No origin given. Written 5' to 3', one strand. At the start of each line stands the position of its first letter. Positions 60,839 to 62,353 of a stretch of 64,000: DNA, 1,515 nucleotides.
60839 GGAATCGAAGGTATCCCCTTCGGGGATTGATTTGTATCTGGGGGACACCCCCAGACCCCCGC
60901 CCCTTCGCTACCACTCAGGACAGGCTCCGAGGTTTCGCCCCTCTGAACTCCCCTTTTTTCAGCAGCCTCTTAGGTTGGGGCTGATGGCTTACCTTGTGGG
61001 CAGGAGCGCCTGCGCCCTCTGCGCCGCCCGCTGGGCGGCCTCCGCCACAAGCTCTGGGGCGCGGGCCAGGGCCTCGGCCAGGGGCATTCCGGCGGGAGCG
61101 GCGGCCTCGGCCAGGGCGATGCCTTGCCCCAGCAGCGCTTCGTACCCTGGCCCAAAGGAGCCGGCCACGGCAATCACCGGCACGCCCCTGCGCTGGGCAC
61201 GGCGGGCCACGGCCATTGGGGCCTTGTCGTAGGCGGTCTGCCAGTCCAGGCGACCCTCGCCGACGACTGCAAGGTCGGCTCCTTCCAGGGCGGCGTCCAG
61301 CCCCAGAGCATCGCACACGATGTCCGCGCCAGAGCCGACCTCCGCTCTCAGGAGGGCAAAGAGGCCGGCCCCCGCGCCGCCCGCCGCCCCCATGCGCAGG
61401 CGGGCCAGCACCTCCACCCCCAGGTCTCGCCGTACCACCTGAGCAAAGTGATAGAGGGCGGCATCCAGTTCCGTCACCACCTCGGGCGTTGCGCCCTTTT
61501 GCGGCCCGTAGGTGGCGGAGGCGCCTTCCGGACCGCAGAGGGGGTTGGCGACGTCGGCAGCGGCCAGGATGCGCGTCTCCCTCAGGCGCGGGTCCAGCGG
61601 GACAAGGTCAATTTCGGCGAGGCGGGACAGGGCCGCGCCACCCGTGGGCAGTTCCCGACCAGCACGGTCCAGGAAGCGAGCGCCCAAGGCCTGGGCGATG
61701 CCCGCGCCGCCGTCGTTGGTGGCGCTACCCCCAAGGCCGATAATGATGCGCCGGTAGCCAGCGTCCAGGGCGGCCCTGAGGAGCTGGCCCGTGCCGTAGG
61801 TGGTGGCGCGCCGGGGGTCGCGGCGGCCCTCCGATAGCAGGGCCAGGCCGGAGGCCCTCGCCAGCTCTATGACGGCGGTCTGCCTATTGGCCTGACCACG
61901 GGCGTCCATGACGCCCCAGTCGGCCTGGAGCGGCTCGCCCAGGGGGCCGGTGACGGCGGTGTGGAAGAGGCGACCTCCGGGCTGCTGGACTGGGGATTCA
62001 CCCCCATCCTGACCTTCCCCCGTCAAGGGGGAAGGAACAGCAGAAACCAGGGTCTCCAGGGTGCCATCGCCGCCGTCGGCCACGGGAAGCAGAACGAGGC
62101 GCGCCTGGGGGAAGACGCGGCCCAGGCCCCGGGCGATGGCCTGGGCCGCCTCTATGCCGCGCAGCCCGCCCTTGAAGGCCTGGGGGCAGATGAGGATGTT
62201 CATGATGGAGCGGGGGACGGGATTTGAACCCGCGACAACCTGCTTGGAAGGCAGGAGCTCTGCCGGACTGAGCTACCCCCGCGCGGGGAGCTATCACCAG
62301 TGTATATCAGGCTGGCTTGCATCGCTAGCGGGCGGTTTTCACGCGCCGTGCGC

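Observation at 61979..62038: Palindromic repeat (Rep-A) inserted in frame inside glycerate kinase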

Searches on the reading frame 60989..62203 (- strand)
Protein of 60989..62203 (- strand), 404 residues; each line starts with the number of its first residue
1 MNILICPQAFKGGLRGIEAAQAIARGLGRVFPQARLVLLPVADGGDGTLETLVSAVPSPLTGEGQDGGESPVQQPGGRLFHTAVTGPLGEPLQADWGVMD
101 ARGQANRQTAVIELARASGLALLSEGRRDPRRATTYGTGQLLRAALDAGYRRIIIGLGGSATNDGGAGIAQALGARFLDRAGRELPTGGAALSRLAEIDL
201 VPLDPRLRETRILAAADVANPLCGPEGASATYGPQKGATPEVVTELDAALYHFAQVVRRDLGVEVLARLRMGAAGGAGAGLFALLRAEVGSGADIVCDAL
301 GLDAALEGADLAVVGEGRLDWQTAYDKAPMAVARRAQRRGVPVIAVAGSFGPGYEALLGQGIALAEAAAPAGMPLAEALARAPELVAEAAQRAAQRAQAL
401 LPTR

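Call 7: search_protein_families(library=pfam, proteins=[window:60989-62203:-])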
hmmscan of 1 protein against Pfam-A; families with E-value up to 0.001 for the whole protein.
window:60989-62203:- (404 aa): 1 family
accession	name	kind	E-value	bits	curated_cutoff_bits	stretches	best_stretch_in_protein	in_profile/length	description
PF02595.20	Gly_kinase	-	5.7e-125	417.6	23.3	1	3-395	1-369/372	Glycerate kinase family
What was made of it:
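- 60989..62203 (-): glxK, glycerate kinase family gene (404 aa), intact and full length. PF02595, E 5.7e-125 (call 7).
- On Glycerate kinase family (Pfam PF02595): E 5.7e-125 over profile positions 1-369 of 372 (call 7).
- Checked: The gene 60989-62203 (minus strand, 404 aa) is a full-length Gly_kinase (PF02595, E 5.7e-125, profile positions 1-369 of 372; call 7).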

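Call 8: search_solved_structures(query=window:60992-62203:-, show_alignments=3)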
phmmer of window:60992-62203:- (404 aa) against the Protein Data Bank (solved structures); distinct sequences matched with E-value up to 0.001: 2.
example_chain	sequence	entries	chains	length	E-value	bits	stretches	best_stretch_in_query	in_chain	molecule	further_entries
3cwc_A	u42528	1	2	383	2.2e-88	300.5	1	1-395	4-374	Putative glycerate kinase 2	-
1to6_A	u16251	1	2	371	2.2e-51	178.7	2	106-383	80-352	Glycerate kinase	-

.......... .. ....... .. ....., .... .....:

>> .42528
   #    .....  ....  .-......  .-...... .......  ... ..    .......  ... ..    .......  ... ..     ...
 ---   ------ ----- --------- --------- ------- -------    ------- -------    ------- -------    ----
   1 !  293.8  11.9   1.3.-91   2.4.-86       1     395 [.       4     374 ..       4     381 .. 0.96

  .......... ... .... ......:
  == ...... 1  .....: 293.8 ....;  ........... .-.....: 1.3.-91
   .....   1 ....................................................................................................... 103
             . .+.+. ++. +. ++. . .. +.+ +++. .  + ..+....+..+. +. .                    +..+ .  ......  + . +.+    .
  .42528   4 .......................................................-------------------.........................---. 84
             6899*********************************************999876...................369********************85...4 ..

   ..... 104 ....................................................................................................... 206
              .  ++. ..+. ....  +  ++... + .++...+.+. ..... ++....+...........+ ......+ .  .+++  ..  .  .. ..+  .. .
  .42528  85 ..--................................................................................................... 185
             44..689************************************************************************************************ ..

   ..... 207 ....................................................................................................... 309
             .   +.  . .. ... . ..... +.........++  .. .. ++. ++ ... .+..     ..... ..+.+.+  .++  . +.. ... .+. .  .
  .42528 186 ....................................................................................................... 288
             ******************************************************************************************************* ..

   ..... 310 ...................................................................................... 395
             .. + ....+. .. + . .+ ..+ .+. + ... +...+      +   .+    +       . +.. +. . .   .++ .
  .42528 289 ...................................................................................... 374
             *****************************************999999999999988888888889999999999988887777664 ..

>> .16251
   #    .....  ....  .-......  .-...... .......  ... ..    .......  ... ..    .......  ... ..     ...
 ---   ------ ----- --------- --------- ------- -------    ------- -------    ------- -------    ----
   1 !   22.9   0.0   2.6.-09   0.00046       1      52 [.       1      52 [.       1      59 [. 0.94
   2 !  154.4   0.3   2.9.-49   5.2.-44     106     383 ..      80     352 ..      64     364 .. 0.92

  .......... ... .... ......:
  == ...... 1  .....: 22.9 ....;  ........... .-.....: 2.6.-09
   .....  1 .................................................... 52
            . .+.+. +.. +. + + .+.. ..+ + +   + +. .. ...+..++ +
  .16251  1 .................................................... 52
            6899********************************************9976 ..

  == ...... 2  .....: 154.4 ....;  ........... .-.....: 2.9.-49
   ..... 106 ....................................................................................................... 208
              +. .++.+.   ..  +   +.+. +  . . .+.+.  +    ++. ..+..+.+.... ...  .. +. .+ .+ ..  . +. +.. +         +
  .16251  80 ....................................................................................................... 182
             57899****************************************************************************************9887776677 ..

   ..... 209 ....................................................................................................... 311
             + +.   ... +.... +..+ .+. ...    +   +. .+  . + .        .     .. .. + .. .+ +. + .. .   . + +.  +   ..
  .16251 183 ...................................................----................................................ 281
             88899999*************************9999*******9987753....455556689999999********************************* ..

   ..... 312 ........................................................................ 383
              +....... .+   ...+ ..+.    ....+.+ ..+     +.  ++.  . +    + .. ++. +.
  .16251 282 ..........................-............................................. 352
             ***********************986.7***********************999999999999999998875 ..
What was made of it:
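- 60989..62203 (-): 3cwc E 2.2e-88 (call 8).
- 61979..62038 (-): 60-nt in-frame insert, codons 56-75 (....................). 19-residue gap in the alignment to 3cwc (call 8).
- Checked: HMMER aligns Salmonella glycerate kinase 3cwc with a single 19-residue gap over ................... (call 8).
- Gap against 3cwc (call 8).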

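Call 10: find_homologous_proteins(query=window:60992-62203:-, max_evalue=1e-30)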
Query window:60992-62203:- (404 aa): 7894 proteins with E <= 1e-30 among 8000 candidates; the best 120 are listed.
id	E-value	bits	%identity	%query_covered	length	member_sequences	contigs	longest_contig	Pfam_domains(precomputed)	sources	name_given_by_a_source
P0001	2.4e-195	667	80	100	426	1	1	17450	PF02595.21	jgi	jgi:glycerate kinase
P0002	5.3e-170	584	75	99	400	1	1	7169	PF02595.21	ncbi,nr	ncbi:MAG: glycerate kinase [Chloroflexi bacterium]|nr:glycerate kinase [Chloroflexota bacterium]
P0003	1.7e-164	566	73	98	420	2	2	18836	PF02595.21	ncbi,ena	-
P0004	2.3e-149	516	67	98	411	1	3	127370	PF02595.21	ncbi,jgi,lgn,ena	-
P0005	2.8e-142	493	64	99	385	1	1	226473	PF02595.21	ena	-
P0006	3.4e-141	489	63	99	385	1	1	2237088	PF02595.21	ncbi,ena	-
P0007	2.0e-139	483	61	100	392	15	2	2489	PF02595.21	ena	-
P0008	3.5e-139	483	67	90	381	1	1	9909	PF02595.21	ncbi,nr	ncbi:MAG: glycerate kinase [Chloroflexi bacterium]|nr:glycerate kinase [Chloroflexota bacterium]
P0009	5.8e-139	482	64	98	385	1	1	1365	PF02595.21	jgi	-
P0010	2.7e-138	480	62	98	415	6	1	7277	PF02595.21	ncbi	-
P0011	2.6e-136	473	64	98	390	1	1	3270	PF02595.21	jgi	-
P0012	5.6e-136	472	63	97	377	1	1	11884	PF02595.21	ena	-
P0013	8.3e-133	462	60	99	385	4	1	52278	PF02595.21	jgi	jgi:glycerate kinase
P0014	2.8e-131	457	62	98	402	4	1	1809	PF02595.21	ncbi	-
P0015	6.2e-131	455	61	98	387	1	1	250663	PF02595.21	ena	-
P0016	2.7e-129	450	59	97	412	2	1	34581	PF02595.21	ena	-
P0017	3.7e-129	450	62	98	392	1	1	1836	PF02595.21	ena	-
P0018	9.0e-129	448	62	93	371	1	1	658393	PF02595.21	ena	-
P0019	4.1e-128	446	63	95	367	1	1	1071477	PF02595.21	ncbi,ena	-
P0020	1.2e-127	445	62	95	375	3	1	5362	PF02595.21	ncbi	-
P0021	6.5e-127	442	62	93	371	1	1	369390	PF02595.21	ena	-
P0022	2.6e-126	440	60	97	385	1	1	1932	PF02595.21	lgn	-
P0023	5.8e-126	439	61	98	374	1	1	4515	PF02595.21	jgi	jgi:glycerate kinase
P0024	4.8e-125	436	61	97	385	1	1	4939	PF02595.21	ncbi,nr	ncbi:MAG: glycerate kinase [Chloroflexi bacterium]|nr:glycerate kinase [Chloroflexota bacterium]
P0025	5.6e-125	436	63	93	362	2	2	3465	PF02595.21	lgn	-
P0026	5.3e-124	433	60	98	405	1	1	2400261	PF02595.21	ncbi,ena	-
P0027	1.1e-123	432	60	98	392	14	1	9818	PF02595.21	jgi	jgi:glycerate kinase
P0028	1.9e-123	431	59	97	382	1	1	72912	PF02595.21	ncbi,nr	ncbi:MAG: glycerate kinase [Chloroflexi bacterium]|nr:glycerate kinase [Chloroflexota bacterium]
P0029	5.3e-123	429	57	99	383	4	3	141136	PF02595.21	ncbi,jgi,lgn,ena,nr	ncbi:MAG: glycerate kinase [Chloroflexi bacterium]|jgi:glycerate kinase|nr:MAG: glycerate kinase [Ch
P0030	6.9e-123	429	56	98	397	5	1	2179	PF02595.21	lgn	-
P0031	1.3e-122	428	62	94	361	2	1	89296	PF02595.21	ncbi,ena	-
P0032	1.6e-122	428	60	98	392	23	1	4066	PF02595.21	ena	-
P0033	2.0e-122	427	59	98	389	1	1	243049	PF02595.21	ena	-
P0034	3.7e-122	427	56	97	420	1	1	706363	PF02595.21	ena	-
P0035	1.2e-121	425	59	98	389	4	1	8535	PF02595.21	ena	-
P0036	1.6e-121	425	53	97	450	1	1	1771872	PF02595.21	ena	-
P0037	1.6e-121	424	59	98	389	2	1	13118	PF02595.21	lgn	-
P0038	4.3e-121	423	62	93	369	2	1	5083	PF02595.21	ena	-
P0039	4.4e-121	423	58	97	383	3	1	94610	PF02595.21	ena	-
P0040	1.2e-120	422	59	99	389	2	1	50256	PF02595.21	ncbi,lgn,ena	-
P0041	2.1e-120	421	58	98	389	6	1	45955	PF02595.21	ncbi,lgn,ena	-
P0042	2.6e-120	420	54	99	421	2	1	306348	PF02595.21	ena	-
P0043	8.8e-120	419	57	97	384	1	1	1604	PF02595.21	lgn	-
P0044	1.2e-119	418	58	98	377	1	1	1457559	PF02595.21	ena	-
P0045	1.5e-119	418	58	98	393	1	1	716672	PF02595.21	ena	-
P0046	2.3e-119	417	61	96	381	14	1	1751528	PF02595.21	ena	-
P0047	3.7e-119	417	57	97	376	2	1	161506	PF02595.21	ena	-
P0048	4.4e-119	416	61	93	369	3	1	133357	PF02595.21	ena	-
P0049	8.7e-119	415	58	97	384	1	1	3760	PF02595.21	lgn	-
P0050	1.0e-118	415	54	100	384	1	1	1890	PF02595.21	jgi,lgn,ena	-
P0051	1.3e-118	415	56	97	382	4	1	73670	PF02595.21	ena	-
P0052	1.7e-118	414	55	100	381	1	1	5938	PF02595.21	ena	-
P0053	2.2e-118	414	53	100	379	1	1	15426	PF02595.21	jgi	jgi:glycerate kinase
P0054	2.7e-118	414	53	100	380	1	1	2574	PF02595.21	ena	-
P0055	3.6e-118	413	62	90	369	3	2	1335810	PF02595.21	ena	-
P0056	4.3e-118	413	56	97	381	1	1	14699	PF02595.21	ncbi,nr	ncbi:MAG: glycerate kinase [Chloroflexi bacterium]|nr:glycerate kinase [Chloroflexota bacterium]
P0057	7.6e-118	412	57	97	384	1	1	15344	PF02595.21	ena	-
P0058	8.6e-118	412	54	98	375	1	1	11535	PF02595.21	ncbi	-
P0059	9.0e-118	412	60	93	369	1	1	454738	PF02595.21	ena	-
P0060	9.0e-118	412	61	95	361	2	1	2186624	PF02595.21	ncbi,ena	-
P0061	9.4e-118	412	56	93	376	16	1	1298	PF02595.21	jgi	jgi:glycerate kinase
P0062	9.8e-118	412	55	97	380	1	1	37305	PF02595.21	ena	-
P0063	1.4e-117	411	55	94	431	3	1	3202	PF02595.21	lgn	-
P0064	1.5e-117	411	57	97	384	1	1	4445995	PF02595.21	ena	-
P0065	1.7e-117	411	59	94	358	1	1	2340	PF02595.21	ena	-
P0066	1.8e-117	411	57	97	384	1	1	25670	PF02595.21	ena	-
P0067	2.5e-117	411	56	97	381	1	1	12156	PF02595.21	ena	-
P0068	3.3e-117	410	57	98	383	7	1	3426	PF02595.21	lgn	-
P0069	5.0e-117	410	57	97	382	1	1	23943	PF02595.21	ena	-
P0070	6.1e-117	409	55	97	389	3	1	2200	PF02595.21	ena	-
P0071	6.4e-117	409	56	97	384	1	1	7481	PF02595.21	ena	-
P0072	6.4e-117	409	55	97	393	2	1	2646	PF02595.21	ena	-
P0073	6.8e-117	409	57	94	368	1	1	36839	PF02595.21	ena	-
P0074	9.4e-117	409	56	97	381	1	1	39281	PF02595.21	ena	-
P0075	9.8e-117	409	56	98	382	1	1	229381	PF02595.21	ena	-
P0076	1.3e-116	408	56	97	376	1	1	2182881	PF02595.21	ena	-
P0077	1.5e-116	408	56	99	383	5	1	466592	PF02595.21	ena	-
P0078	1.5e-116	408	56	97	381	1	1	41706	PF02595.21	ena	-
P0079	1.5e-116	408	56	97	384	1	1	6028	PF02595.21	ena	-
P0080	1.6e-116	408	53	100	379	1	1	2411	PF02595.21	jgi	jgi:glycerate kinase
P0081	1.6e-116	408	56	97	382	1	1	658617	PF02595.21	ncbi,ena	-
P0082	1.6e-116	408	53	100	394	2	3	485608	PF02595.21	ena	-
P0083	1.7e-116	408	56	97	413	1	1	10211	PF02595.21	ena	-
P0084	1.9e-116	408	56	97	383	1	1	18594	PF02595.21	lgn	-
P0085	2.0e-116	408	56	97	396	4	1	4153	PF02595.21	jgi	jgi:glycerate kinase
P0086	2.3e-116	407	56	97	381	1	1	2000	PF02595.21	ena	-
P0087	2.4e-116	407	56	97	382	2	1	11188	PF02595.21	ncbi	ncbi:MAG: glycerate kinase [Dehalococcoidia bacterium]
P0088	2.5e-116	407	58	97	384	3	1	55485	PF02595.21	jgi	jgi:glycerate kinase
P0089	3.0e-116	407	54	97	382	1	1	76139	PF02595.21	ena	-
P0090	3.2e-116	407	55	100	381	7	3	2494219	PF02595.21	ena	-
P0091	3.5e-116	407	55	99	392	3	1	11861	PF02595.21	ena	-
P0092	3.6e-116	407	56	97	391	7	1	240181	PF02595.21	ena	-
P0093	4.7e-116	406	55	99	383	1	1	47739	PF02595.21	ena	-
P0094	5.0e-116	406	56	96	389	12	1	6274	PF02595.21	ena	-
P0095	5.2e-116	406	53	98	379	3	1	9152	PF02595.21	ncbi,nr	ncbi:glycerate kinase [Dehalococcoidia bacterium]|nr:glycerate kinase [Dehalococcoidia bacterium]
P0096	5.6e-116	406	55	99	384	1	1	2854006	PF02595.21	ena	-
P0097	6.0e-116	406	56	97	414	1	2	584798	PF02595.21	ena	-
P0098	6.8e-116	406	54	99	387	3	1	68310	PF02595.21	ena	-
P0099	8.1e-116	406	56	97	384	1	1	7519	PF02595.21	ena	-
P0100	9.0e-116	406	55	96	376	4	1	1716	PF02595.21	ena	-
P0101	1.0e-115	405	55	97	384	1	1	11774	PF02595.21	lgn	-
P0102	1.0e-115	405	56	97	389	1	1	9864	PF02595.21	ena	-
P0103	1.1e-115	405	56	97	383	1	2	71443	PF02595.21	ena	-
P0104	1.2e-115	405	54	100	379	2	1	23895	PF02595.21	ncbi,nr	ncbi:MAG: glycerate kinase [SAR202 cluster bacterium]|nr:glycerate kinase [SAR202 cluster bacterium]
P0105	1.5e-115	405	55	97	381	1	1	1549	PF02595.21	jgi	jgi:glycerate kinase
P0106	1.5e-115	405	55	99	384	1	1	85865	PF02595.21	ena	-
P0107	1.7e-115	405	56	97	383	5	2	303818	PF02595.21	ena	-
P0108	2.0e-115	404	54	99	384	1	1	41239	PF02595.21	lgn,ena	-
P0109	2.0e-115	404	54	99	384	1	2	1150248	PF02595.21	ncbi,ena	-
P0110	2.0e-115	404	55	98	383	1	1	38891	PF02595.21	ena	-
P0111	2.1e-115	404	54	99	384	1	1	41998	PF02595.21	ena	-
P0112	2.2e-115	404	55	98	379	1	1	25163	PF02595.21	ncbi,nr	ncbi:MAG: glycerate kinase [Chloroflexi bacterium]|nr:glycerate kinase [Chloroflexota bacterium]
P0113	2.4e-115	404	56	97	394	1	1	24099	PF02595.21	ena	-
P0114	2.4e-115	404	55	98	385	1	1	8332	PF02595.21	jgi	jgi:glycerate kinase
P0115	2.4e-115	404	54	99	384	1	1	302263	PF02595.21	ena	-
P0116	3.6e-115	404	54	99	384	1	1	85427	PF02595.21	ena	-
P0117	3.7e-115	404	56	97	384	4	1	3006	PF02595.21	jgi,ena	-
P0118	4.1e-115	403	53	97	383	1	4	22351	PF02595.21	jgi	jgi:glycerate kinase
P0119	4.3e-115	403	58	93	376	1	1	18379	PF02595.21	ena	-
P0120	4.3e-115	403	54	99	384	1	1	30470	PF02595.21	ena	-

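Call 13: find_encoding_contigs(protein=P0001, flank=10000, max_places=2)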
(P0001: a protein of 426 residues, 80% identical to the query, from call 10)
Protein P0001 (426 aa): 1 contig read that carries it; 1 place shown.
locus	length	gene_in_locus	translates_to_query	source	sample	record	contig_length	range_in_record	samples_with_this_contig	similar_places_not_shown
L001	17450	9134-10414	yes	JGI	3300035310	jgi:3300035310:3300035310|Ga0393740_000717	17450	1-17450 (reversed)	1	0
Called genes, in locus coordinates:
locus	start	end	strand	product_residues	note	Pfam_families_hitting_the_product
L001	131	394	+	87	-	-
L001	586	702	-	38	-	-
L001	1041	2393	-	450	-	PF02515:CoA_transf_3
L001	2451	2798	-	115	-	PF09585:Lin0512_fam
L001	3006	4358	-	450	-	PF02515:CoA_transf_3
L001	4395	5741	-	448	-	PF02515:CoA_transf_3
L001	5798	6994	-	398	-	PF02515:CoA_transf_3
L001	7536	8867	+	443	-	PF01554:MatE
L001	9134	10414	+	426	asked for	PF02595:Gly_kinase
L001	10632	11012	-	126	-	-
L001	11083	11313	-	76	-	-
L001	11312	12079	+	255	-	PF00188:CAP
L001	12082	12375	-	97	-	-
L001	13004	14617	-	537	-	PF00501:AMP-binding, PF13193:AMP-binding_C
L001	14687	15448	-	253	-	PF00378:ECH_1, PF16113:ECH_2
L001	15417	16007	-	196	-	-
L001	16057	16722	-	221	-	PF00378:ECH_1, PF16113:ECH_2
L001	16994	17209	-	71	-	-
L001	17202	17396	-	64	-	-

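Call 14: find_encoding_contigs(protein=P0003, flank=10000, max_places=2)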
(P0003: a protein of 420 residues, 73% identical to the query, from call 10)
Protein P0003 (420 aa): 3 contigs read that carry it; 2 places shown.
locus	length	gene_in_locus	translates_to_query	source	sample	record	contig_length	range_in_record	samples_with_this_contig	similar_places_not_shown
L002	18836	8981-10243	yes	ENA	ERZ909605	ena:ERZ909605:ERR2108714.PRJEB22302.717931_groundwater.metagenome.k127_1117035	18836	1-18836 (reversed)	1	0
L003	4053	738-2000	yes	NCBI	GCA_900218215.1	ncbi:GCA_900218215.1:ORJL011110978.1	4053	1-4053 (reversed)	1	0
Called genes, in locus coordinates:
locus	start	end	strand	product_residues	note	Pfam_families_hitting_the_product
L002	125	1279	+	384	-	PF07992:Pyr_redox_2, PF21706:FCSD_central (faint)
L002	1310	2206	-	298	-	-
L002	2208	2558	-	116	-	PF02152:FolB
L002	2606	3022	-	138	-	-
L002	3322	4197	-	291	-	PF03328:HpcH_HpaI, PF15617:C-C_Bond_Lyase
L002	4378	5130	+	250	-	PF01996:F420_ligase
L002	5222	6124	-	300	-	PF00034:Cytochrom_C (weak), PF13442:Cytochrome_CBB3 (weak)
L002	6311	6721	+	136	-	PF01243:PNPOx_N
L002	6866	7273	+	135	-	PF01243:PNPOx_N, PF12900:Pyridox_ox_2 (weak)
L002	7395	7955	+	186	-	PF02660:G3P_acyltransf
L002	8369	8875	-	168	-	-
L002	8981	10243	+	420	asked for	PF02595:Gly_kinase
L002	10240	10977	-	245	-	PF02589:LUD_dom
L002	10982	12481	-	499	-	PF02589:LUD_dom, PF13183:Fer4_8, PF13237:Fer4_10 (faint), PF11870:LutB_C (weak)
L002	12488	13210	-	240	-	PF02754:CCG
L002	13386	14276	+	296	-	PF27154:ORF11_beta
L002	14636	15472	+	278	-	PF27154:ORF11_beta (weak)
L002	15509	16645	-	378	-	PF00070:Pyr_redox (faint), PF01266:DAO, PF07992:Pyr_redox_2 (faint), PF12831:FAD_oxidored (weak), PF13450:NAD_binding_8 (weak)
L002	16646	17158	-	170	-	PF04893:Yip1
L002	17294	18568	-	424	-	PF05977:MFS_3, PF07690:MFS_1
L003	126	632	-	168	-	-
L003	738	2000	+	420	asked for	PF02595:Gly_kinase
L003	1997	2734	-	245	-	PF02589:LUD_dom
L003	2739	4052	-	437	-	?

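Call 15: find_encoding_contigs(protein=P0008, flank=10000, max_places=2)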
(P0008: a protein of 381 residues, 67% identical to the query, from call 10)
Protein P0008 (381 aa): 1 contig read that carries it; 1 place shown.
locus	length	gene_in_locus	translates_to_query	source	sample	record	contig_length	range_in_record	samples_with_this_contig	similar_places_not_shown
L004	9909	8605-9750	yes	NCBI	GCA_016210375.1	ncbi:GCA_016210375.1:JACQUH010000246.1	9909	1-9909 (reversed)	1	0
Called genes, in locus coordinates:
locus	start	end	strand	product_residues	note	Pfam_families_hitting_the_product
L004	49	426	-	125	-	-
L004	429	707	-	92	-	-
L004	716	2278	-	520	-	PF00501:AMP-binding, PF13193:AMP-binding_C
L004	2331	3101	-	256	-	PF00378:ECH_1, PF16113:ECH_2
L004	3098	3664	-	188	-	-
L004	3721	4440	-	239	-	PF00378:ECH_1, PF16113:ECH_2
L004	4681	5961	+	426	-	PF05977:MFS_3, PF07690:MFS_1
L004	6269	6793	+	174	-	PF04893:Yip1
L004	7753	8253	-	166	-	-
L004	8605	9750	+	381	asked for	PF02595:Gly_kinase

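Call 16: find_encoding_contigs(protein=P0002, flank=10000, max_places=1)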
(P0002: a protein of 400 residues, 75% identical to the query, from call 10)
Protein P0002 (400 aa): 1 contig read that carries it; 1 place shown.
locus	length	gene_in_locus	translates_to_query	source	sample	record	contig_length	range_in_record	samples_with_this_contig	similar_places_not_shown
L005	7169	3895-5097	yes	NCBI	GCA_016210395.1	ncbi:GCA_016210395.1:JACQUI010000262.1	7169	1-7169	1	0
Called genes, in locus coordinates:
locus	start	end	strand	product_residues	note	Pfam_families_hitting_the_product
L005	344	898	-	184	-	PF02577:BFN_dom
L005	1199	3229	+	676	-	PF13675:PilJ, PF00672:HAMP, PF01590:GAF (weak), PF00512:HisKA, PF02518:HATPase_c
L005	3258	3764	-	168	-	-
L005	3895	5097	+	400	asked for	PF02595:Gly_kinase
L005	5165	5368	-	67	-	PF02416:TatA_B_E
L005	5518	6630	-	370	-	PF00156:Pribosyltran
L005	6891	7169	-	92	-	PF13602:ADH_zinc_N_2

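Call 17: find_encoding_contigs(protein=P0010, flank=10000, max_places=1)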
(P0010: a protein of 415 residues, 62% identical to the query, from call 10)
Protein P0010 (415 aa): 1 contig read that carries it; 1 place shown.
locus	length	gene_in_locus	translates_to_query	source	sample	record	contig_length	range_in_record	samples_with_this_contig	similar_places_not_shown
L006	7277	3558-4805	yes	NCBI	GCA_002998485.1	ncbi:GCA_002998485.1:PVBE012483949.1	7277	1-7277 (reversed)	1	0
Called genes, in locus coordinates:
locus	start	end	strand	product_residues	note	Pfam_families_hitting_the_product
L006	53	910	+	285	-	-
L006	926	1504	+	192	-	PF02660:G3P_acyltransf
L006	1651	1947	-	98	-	PF01541:GIY-YIG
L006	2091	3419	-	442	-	PF01546:Peptidase_M20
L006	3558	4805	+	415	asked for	PF02595:Gly_kinase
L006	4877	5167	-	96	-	PF08734:GYD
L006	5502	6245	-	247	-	PF02589:LUD_dom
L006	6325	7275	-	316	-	?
